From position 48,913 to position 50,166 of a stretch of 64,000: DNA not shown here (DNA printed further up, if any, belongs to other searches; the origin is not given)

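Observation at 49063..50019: Vsr/DUF559-like nuclease with triplicated N-terminal modules abutting the intron-rich gyrB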

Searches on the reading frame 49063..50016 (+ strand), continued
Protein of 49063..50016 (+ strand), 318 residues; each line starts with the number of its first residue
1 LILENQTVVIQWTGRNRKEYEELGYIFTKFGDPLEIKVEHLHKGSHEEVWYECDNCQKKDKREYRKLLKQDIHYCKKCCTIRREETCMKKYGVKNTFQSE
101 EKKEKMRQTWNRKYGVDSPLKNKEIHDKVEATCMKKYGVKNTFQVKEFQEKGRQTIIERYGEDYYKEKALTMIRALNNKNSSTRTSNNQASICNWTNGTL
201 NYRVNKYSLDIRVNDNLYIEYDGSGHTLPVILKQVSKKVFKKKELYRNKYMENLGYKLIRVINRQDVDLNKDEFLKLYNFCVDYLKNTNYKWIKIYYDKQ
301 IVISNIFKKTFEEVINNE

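Call 35: predict_structure(alignment_id=A1)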
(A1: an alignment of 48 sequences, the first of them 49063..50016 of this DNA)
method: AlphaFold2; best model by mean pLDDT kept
length: 318 residues; sequences in the alignment: 48
mean_pLDDT: 91.5   pTM: 0.48
mean pLDDT of the five models: 91.5, 91.5, 90.4, 89.9, 89.7
residues with pLDDT >= 90: 252; 70-90: 52; 50-70: 11; < 50: 3
segments of 3 or more residues with pLDDT < 50: none
pLDDT, mean of each block of 10 residues (from residue 1): 93 96 97 96 95 95 93 91 94 93 95 95 95 95 91 90 80 60 74 94 89 94 89 92 93 96 91 97 94 96 96 88
secondary structure, 60 per line:
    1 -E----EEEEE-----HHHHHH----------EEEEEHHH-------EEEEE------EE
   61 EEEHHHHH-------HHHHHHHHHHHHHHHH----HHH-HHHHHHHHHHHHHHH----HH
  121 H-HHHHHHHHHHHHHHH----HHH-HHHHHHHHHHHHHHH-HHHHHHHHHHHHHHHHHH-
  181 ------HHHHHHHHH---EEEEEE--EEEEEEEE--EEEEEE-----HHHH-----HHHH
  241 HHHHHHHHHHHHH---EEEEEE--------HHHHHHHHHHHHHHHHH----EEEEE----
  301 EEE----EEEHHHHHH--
elements in order: E7-11 H17-22 E33-37 E48-52 E59-63 H64-68 H76-91 H100-114 H123-137 H146-160 H162-179 H187-195 E199-204 E207-214 E217-222 H228-231 H237-253 E257-262 H271-287 E292-296 E301-303 E308-310 H311-316

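Call 38: find_encoding_contigs(protein=P0005, flank=5000, max_places=3)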
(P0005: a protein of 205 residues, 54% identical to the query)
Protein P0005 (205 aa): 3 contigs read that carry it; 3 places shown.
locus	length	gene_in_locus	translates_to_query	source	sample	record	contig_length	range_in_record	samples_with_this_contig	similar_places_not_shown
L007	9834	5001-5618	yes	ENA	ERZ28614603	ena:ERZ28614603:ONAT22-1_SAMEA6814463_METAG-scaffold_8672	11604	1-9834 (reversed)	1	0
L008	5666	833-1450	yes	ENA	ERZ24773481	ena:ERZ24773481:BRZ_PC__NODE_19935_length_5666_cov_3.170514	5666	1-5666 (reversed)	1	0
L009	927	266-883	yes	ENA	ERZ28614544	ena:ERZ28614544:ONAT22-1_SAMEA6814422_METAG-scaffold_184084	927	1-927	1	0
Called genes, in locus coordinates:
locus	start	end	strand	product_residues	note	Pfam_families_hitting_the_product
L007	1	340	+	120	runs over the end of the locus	-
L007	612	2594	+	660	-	PF22745:Nlig-Ia, PF01653:DNA_ligase_aden, PF03120:OB_DNA_ligase, PF14520:HHH_5 (faint), PF12826:HHH_2 (weak), PF00533:BRCT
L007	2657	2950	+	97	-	PF00216:Bac_DNA_binding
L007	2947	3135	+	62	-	-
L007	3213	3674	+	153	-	PF18907:DUF5662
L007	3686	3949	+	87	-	PF13443:HTH_26 (weak), PF01381:HTH_3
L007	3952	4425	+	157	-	PF00075:RNase_H, PF13456:RVT_3 (weak)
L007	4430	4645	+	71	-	-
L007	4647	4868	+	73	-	-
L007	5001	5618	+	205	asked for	PF24308:DUF7487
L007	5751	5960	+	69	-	-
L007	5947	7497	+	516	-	PF02518:HATPase_c, PF00204:DNA_gyraseB, PF01751:Toprim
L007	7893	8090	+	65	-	-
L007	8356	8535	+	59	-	PF00986:DNA_gyraseB_C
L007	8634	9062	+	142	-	-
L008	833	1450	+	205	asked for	PF24308:DUF7487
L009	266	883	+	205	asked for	PF24308:DUF7487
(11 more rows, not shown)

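Call 39: find_encoding_contigs(protein=P0065, flank=5000, max_places=3)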
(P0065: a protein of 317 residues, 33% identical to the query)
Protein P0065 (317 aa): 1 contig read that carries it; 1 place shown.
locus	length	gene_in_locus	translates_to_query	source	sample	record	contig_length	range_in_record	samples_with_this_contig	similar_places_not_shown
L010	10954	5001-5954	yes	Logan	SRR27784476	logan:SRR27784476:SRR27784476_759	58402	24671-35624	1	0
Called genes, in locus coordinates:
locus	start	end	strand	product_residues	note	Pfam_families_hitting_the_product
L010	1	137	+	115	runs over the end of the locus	-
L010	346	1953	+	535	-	PF27290:YonD_N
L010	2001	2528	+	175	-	-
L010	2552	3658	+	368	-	-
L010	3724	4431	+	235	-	-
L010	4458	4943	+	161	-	-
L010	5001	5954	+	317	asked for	PF24308:DUF7487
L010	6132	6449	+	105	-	-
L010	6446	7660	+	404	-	PF27197:YomX_C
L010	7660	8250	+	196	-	PF27256:YomW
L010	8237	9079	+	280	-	PF27211:YomV_2nd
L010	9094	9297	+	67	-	-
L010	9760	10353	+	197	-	PF27173:YomU_Tube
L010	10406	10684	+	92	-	-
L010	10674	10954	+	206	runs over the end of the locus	PF03838:RecU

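Call 40: find_encoding_contigs(protein=P0046, flank=5000, max_places=4)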
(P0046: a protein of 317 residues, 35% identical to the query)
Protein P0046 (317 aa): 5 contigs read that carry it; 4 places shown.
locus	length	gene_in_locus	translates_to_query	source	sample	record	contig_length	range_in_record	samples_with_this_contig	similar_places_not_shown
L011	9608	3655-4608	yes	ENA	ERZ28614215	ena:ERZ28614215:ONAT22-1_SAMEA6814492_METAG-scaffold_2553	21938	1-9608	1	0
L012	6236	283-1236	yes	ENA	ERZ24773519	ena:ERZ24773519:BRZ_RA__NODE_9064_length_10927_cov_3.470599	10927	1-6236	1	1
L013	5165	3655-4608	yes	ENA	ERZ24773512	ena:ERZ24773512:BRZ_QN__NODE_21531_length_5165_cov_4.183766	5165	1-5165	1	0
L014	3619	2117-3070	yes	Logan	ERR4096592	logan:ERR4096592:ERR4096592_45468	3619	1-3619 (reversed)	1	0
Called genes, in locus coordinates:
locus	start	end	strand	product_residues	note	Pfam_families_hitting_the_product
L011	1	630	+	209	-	?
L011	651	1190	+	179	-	-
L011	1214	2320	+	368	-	-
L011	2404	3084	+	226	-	-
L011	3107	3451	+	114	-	-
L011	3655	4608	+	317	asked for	PF24308:DUF7487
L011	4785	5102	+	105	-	-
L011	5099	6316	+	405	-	PF27197:YomX_C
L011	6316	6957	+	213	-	PF27256:YomW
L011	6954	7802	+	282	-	PF27211:YomV_2nd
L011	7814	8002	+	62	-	-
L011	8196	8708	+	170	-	PF13392:HNH_3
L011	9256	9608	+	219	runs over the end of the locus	PF27173:YomU_Tube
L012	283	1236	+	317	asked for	PF24308:DUF7487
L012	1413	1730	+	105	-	-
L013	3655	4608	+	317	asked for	PF24308:DUF7487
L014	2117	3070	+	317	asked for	PF24308:DUF7487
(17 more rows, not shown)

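Call 47: search_protein_families(library=pfam, alignment_id=A1, max_evalue=0.01)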
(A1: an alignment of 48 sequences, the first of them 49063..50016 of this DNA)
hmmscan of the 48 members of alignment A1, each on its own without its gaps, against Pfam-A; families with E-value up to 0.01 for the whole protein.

A. member 1, window:49063-50016:+ (318 aa): 3 families
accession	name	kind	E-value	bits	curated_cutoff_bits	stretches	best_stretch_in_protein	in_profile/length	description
PF24308.1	DUF7487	-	3.5e-19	70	27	1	82-170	25-113/220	Family of unknown function (DUF7487)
PF14311.12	DUF4379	-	0.003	18.1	24.5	1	35-79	10-54/56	Probable Treble clef zinc finger domain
PF04480.18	DUF559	-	0.0092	16.3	20.6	0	205-275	42-101/109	Protein of unknown function (DUF559)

B. families by the number of members that match (of 48 scanned): 11 families
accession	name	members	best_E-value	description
PF24308.1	DUF7487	48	6.3e-56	Family of unknown function (DUF7487)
PF04480.18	DUF559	16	5.2e-07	Protein of unknown function (DUF559)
PF18741.7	MTES_1575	6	1.2e-07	REase_MTES_1575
PF14311.12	DUF4379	3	0.001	Probable Treble clef zinc finger domain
PF14353.12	CpXC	2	0.0013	CpXC protein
PF21817.3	CapR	2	0.0036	CapR homology domain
PF08792.16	A2L_zn_ribbon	1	0.00076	A2L zinc ribbon domain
PF04004.18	Leo1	1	0.0016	Leo1-like protein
PF11708.13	Slu7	1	0.003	Pre-mRNA splicing Prp18-interacting factor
PF20149.4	DUF6532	1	0.0049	Domain of unknown function (DUF6532)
PF03632.21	Glyco_hydro_65m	1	0.0078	Glycosyl hydrolase family 65 central catalytic domain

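Call 52: search_protein_families(library=pfam, proteins=[L004:4004-4942:+], max_evalue=0.01)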
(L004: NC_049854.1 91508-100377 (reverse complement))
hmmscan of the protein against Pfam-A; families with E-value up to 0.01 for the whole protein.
L004:4004-4942:+ (313 aa): 1 family
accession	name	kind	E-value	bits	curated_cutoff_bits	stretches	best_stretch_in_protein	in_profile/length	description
PF24308.1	DUF7487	-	8.6e-17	62.2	27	1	79-200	19-140/220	Family of unknown function (DUF7487)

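Call 56: fold_search(model_id=the predicted structure, library=pdb)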
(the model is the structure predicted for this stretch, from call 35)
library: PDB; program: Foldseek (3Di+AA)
matches with E <= 10: 104; with E <= 0.001: 0
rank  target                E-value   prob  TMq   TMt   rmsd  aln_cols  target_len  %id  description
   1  3r3p_A                5.0e-02  0.98  0.20  0.57   5.8       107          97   13  Homing Endonuclease I-Bth0305I Catalytic Domain (released 2011-10-05)
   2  1cw0_A                6.9e-02  0.94  0.25  0.46   7.2       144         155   12  CRYSTAL STRUCTURE ANALYSIS OF VERY SHORT PATCH REPAIR (VSR) ENDONUCLEASE IN COMPLEX WITH A DUPLEX DNA (released 1999-12-12)
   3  3r3p_B                1.1e-01  0.93  0.20  0.57   5.8       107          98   12  Homing Endonuclease I-Bth0305I Catalytic Domain (released 2011-10-05)
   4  1j22                  3.4e-01  0.28  0.14  0.31  11.1       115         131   14  Crystal structure of archaeal XPF/Mus81 homolog, Hef from Pyrococcus furiosus, nuclease domain, selenomet derivative (released 2003-04-22)
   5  1j24                  6.7e-01  0.21  0.18  0.37   9.3       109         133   13  Crystal structure of archaeal XPF/Mus81 homolog, Hef from Pyrococcus furiosus, nuclease domain, Ca cocrystal (released 2003-04-22)
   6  6qnz_A                6.7e-01  0.04  0.13  0.09  21.1       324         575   12  Crystal structure of the site-specific DNA nickase N.BspD6I E418A Mutant (released 2020-03-04)
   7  1vsr                  7.1e-01  0.41  0.24  0.49   5.2       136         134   10  VERY SHORT PATCH REPAIR (VSR) ENDONUCLEASE FROM ESCHERICHIA COLI (released 1999-10-27)
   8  6qnz_B                9.1e-01  0.06  0.16  0.11  19.8       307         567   12  Crystal structure of the site-specific DNA nickase N.BspD6I E418A Mutant (released 2020-03-04)
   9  9hny_Fd               1.2e+00  0.60  0.10  0.32   2.9        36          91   22  Mitoribosomal small subunit in complex with Mettl15 and Mettl17 (released 2025-03-26)
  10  2ia5_E                1.5e+00  0.05  0.14  0.15  16.5       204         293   10  T4 polynucleotide kinase/phosphatase with bound sulfate and magnesium. (released 2007-06-05)
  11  1rrc_A                1.5e+00  0.03  0.11  0.11  20.0       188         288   14  T4 POLYNUCLEOTIDE KINASE BOUND TO 5'-GTC-3' SSDNA (released 2004-02-17)
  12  5liq_A                1.7e+00  0.04  0.14  0.09  21.1       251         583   15  The structure of C160S,C508S,C578S mutant of Nt.BspD6I nicking endonuclease at 0.185 nm resolution . (released 2017-08-02)
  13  7pua_Fd               1.8e+00  0.44  0.14  0.40   3.0        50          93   16  Middle assembly intermediate of the Trypanosoma brucei mitoribosomal small subunit (released 2022-03-02)
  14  9ibq_A                1.8e+00  0.04  0.17  0.18  24.8       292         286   12  Structure of BstEII with DNA substrate (released 2026-03-04)
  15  7xe4_F                1.8e+00  0.02  0.08  0.03  17.1       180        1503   10  structure of a membrane-bound glycosyltransferase (released 2023-03-29)
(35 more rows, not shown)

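Call 82: find_encoding_contigs(protein=P0031, flank=4000, max_places=2)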
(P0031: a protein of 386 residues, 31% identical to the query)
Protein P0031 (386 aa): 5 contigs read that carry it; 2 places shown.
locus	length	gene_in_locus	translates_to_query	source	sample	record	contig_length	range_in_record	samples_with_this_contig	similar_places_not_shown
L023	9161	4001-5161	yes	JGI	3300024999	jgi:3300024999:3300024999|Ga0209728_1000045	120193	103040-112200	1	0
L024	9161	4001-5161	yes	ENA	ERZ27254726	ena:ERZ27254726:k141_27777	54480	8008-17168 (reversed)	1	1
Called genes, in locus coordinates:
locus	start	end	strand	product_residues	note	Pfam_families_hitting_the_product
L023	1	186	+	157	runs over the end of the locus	-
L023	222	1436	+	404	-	PF26918:Ig_Eae (faint), PF02368:Big_2 (weak)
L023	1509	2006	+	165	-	PF27256:YomW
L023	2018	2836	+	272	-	PF27211:YomV_2nd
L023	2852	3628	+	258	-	PF27173:YomU_Tube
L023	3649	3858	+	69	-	-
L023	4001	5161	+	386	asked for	PF24308:DUF7487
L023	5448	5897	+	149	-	-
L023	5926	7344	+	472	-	-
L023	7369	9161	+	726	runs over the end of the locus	-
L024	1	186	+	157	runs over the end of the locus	-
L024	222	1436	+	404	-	PF26918:Ig_Eae (faint), PF02368:Big_2 (weak)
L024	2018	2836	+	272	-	PF27211:YomV_2nd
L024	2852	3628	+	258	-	PF27173:YomU_Tube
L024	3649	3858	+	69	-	-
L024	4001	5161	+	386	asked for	PF24308:DUF7487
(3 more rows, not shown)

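Call 83: find_encoding_contigs(protein=P0091, flank=4000, max_places=2)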
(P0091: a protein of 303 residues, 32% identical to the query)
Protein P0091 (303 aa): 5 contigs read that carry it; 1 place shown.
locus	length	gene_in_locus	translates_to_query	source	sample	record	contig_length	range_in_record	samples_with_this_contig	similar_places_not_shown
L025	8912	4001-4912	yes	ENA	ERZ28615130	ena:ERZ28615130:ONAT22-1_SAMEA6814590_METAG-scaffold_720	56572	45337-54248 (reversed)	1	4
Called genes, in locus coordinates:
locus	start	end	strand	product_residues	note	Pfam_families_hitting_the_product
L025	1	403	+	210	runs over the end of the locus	-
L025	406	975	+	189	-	-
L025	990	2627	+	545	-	-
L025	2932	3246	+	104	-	PF10145:PhageMin_Tail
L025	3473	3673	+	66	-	-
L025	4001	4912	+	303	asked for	PF24308:DUF7487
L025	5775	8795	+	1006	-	-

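Call 84: find_encoding_contigs(protein=P0062, flank=4000, max_places=2)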
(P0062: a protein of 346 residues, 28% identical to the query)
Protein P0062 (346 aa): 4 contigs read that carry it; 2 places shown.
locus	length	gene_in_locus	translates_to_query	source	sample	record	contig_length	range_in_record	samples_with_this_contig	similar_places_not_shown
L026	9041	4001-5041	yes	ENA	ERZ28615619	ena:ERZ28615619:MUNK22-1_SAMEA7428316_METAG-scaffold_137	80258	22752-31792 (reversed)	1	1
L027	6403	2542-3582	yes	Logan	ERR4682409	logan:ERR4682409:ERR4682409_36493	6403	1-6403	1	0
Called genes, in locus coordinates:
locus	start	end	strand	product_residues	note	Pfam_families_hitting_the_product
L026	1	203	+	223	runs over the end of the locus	-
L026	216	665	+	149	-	-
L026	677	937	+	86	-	-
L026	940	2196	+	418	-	PF27197:YomX_C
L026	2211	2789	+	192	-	PF27256:YomW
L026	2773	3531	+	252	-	-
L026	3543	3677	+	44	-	-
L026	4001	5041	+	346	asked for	PF24308:DUF7487, PF04480:DUF559 (weak), PF18741:MTES_1575 (weak)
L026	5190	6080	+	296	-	PF27173:YomU_Tube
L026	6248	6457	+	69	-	-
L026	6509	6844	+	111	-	-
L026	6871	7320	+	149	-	-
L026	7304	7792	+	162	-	-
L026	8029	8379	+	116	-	-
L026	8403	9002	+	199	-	PF10145:PhageMin_Tail (weak)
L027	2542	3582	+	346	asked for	PF24308:DUF7487, PF04480:DUF559 (weak), PF18741:MTES_1575 (weak)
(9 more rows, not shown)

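Call 88: fold_search(model_id=the predicted structure, library=viral)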
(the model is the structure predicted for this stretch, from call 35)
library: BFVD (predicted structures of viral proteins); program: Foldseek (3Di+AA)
matches with E <= 10: 386; with E <= 0.001: 50
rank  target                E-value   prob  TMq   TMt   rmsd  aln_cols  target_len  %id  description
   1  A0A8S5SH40            4.8e-23  1.00  0.36  0.34  16.8       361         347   27  Endonuclease-like protein [Siphoviridae sp. ctBCr48]
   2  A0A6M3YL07            1.7e-22  1.00  0.42  0.50  15.3       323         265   23  (no name in the UniProt tables at hand)
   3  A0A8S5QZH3            2.0e-22  1.00  0.37  0.43  15.8       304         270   26  Endonuclease-like protein [Siphoviridae sp. ctyvQ1]
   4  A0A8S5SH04            5.8e-21  1.00  0.31  0.34  14.7       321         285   26  Endonuclease-like protein [Siphoviridae sp. ctBCr48]
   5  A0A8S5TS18            3.2e-12  1.00  0.28  0.23  15.9       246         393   23  Endonuclease-like protein [Siphoviridae sp. ctEw721]
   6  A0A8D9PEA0            4.9e-11  1.00  0.30  0.49  18.5       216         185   26  Endonuclease Like Protein [Bacteriophage sp.]
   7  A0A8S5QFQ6            4.8e-10  1.00  0.37  0.26   9.3       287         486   22  Endonuclease-like protein [Myoviridae sp. ctn8H20]
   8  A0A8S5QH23            6.5e-10  1.00  0.28  0.15  12.6       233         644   23  Endonuclease-like protein [Myoviridae sp. ctdNl2]
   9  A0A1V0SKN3            1.4e-09  1.00  0.28  0.26  18.6       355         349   17  Csr/MutH/archaeal HJR family nuclease [Klosneuvirus KNV1]
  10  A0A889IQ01            7.1e-09  1.00  0.27  0.28  16.9       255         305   22  (no name in the UniProt tables at hand)
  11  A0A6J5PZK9            1.2e-08  1.00  0.30  0.31  12.6       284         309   18  Uncharacterized protein [uncultured Caudovirales phage]
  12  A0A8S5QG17            1.6e-08  1.00  0.27  0.21  12.9       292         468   20  Endonuclease-like protein [Myoviridae sp. ctn8H20]
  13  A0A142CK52            4.8e-08  1.00  0.29  0.24  16.9       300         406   20  (no name in the UniProt tables at hand)
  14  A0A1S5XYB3            8.4e-08  1.00  0.31  0.22  14.9       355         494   18  (no name in the UniProt tables at hand)
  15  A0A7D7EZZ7            1.2e-07  1.00  0.27  0.15  22.1       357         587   19  (no name in the UniProt tables at hand)
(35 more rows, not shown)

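Call 94: search_protein_families(library=padloc, proteins=[window:49063-50016:+], max_evalue=0.1)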
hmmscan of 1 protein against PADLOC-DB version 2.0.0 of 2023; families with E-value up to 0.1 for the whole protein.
window:49063-50016:+ (318 aa): 0 families
